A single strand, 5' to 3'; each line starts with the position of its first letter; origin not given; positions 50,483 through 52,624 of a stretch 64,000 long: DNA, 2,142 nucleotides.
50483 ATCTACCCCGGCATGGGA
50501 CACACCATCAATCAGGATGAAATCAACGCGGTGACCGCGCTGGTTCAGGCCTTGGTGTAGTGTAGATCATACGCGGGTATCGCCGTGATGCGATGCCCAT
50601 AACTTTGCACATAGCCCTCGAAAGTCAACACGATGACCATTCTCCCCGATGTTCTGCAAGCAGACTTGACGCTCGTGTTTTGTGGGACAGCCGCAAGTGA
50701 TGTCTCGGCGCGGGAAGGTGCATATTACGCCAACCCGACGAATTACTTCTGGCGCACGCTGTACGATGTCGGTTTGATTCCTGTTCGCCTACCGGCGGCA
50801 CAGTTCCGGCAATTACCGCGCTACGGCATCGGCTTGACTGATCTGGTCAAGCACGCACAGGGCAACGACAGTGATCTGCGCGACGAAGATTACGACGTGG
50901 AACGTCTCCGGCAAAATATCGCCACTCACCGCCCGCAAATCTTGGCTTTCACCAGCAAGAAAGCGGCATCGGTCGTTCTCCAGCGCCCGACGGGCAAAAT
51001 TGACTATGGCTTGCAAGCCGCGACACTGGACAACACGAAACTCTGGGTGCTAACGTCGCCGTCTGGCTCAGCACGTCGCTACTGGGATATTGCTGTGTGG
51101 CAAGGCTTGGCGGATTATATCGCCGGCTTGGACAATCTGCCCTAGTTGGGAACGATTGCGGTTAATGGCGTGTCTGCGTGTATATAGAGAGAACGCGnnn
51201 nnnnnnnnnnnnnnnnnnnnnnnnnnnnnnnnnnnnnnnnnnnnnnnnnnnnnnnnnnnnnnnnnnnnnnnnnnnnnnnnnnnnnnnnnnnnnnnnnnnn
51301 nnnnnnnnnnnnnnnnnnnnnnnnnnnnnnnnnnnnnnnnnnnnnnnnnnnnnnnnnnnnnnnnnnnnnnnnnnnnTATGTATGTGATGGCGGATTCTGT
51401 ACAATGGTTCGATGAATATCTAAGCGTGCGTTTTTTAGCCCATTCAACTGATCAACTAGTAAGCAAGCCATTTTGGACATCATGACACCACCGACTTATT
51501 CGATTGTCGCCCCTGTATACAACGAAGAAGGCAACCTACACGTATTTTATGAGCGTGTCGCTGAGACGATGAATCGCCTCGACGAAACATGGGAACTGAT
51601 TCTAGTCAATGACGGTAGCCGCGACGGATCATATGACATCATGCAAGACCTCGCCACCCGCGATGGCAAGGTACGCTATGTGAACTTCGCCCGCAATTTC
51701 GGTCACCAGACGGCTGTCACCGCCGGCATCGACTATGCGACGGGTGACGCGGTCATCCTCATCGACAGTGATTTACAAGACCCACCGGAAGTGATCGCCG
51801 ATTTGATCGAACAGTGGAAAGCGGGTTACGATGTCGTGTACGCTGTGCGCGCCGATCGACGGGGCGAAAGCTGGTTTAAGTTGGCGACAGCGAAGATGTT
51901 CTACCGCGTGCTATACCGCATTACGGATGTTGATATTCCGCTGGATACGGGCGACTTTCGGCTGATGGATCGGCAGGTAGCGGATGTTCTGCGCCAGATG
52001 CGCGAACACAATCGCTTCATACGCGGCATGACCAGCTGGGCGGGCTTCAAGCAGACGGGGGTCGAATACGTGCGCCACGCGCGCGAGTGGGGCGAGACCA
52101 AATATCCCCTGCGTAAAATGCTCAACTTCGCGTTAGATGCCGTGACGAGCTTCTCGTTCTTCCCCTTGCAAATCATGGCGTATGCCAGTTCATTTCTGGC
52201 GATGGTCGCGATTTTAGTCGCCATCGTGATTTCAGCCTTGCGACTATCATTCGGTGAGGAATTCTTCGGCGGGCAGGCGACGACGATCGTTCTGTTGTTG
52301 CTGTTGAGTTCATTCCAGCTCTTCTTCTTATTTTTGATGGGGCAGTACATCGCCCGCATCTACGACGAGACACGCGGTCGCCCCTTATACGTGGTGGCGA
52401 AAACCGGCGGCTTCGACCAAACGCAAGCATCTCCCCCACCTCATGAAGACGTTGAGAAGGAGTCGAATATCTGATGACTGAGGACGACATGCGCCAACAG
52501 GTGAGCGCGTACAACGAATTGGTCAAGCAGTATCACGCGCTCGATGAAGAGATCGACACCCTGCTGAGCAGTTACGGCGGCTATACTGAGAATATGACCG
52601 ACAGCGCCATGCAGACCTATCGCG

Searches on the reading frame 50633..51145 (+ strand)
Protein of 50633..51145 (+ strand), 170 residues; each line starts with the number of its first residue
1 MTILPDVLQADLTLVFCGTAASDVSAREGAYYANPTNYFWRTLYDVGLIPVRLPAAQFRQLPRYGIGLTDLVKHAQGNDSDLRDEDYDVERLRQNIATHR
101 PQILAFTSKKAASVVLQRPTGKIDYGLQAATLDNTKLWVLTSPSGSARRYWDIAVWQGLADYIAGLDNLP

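Call 58: search_protein_families(library=pfam, proteins=[window:50633-51145:+])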
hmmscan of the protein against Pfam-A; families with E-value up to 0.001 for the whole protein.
window:50633-51145:+ (170 aa): 1 family
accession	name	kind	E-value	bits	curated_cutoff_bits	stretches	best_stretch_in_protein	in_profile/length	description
PF03167.25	UDG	-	1.6e-13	51.4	24.3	1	6-150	2-125/141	Uracil DNA glycosylase superfamily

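Call 59: find_homologous_proteins(query=window:50633-51145:+, max_evalue=1e-40)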
Query window:50633-51145:+ (170 aa): 567 proteins with E <= 1e-40 among 1668 candidates; the best 120 are listed.
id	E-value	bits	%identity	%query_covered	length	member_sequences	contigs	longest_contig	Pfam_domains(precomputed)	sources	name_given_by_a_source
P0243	2.4e-105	367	96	100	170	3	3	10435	PF03167.26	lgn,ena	-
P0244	4.3e-64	233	63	98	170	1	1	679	PF03167.26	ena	-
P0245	4.6e-64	233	64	98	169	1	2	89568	PF03167.26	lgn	-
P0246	1.1e-63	232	63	98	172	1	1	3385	PF03167.26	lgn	-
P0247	1.4e-63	231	65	96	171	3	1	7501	PF03167.26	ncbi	ncbi:MAG: mismatch-specific DNA-glycosylase [Chloroflexota bacterium]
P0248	2.7e-62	227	63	96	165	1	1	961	PF03167.26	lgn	-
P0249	3.3e-62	227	65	94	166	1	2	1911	PF03167.26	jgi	-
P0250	1.0e-61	225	62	96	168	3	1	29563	PF03167.26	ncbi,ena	ncbi:MAG: mismatch-specific DNA-glycosylase [Phototrophicaceae bacterium]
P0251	1.3e-61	225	61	96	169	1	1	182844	PF03167.26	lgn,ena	-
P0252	1.4e-61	225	62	96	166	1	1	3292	PF03167.26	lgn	-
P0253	5.7e-61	223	64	95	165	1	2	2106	PF03167.26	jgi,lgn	-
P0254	1.5e-60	221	61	96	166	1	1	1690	PF03167.26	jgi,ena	-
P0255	1.9e-60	221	61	98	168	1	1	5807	PF03167.26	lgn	-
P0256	2.2e-60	221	62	95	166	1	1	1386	PF03167.26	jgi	jgi:TDG/mug DNA glycosylase family protein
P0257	2.2e-60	221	59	99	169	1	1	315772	PF03167.26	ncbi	ncbi:MAG: mismatch-specific DNA-glycosylase [Anaerolineae bacterium]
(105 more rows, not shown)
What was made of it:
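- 50633..51145 (+): UDG-superfamily (mismatch-specific DNA glycosylase-like) gene upstream of copy B. Calls 58 and 59.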

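Call 60: find_encoding_contigs(protein=P0243, flank=3000, max_places=4)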
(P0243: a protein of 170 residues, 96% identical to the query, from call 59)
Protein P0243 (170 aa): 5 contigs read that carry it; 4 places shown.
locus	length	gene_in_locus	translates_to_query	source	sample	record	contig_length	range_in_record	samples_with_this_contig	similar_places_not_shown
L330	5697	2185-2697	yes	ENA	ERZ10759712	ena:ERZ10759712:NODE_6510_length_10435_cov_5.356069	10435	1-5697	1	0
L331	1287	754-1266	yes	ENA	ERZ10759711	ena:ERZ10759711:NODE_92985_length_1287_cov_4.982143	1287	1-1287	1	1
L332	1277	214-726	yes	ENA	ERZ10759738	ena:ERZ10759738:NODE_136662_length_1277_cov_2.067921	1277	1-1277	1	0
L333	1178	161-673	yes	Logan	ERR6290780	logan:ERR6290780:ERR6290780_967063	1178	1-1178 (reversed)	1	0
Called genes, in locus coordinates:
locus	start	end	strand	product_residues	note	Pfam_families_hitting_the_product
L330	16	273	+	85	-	-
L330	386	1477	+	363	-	PF00903:Glyoxalase, PF13669:Glyoxalase_4 (faint), PF00903:Glyoxalase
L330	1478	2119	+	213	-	PF00326:Peptidase_S9 (faint), PF01738:DLH, PF02230:Abhydrolase_2, PF12146:Hydrolase_4 (weak), PF00561:Abhydrolase_1 (weak), PF00756:Esterase (weak)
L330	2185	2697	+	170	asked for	PF03167:UDG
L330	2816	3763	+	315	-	PF00696:AA_kinase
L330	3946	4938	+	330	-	PF00535:Glycos_transf_2, PF10111:Glyco_tranf_2_2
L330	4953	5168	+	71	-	-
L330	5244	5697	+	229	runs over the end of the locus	-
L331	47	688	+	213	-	PF00326:Peptidase_S9 (faint), PF01738:DLH, PF02230:Abhydrolase_2, PF12146:Hydrolase_4 (weak), PF00561:Abhydrolase_1 (weak), PF00756:Esterase (weak)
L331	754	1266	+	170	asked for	PF03167:UDG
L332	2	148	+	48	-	?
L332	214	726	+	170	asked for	PF03167:UDG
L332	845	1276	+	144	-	?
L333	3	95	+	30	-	?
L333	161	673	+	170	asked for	PF03167:UDG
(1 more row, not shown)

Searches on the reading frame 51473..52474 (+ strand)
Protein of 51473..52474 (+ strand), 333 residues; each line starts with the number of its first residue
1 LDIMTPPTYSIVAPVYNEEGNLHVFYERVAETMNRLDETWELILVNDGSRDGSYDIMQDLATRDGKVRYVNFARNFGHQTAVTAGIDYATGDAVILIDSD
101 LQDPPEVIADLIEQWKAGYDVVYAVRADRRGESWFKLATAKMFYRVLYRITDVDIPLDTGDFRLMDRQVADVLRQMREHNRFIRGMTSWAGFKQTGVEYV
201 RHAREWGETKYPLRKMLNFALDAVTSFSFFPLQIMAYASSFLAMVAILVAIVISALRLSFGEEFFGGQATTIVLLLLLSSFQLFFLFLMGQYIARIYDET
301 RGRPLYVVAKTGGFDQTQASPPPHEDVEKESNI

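Call 58: search_protein_families(library=pfam, proteins=[window:51473-52474:+])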
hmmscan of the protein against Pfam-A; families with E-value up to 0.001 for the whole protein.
window:51473-52474:+ (333 aa): 2 families
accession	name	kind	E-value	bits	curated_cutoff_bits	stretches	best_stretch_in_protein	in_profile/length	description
PF00535.33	Glycos_transf_2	-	1.6e-34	119.7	23.3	1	10-171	1-165/168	Glycosyl transferase family 2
PF10111.15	Glyco_tranf_2_2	-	3.4e-08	33.8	27.3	1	10-101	1-92/276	Glycosyltransferase like family 2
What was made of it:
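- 51473..52474 (+): Family-2 glycosyltransferase gene; its start lies 104 bp after copy B. Call 58.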
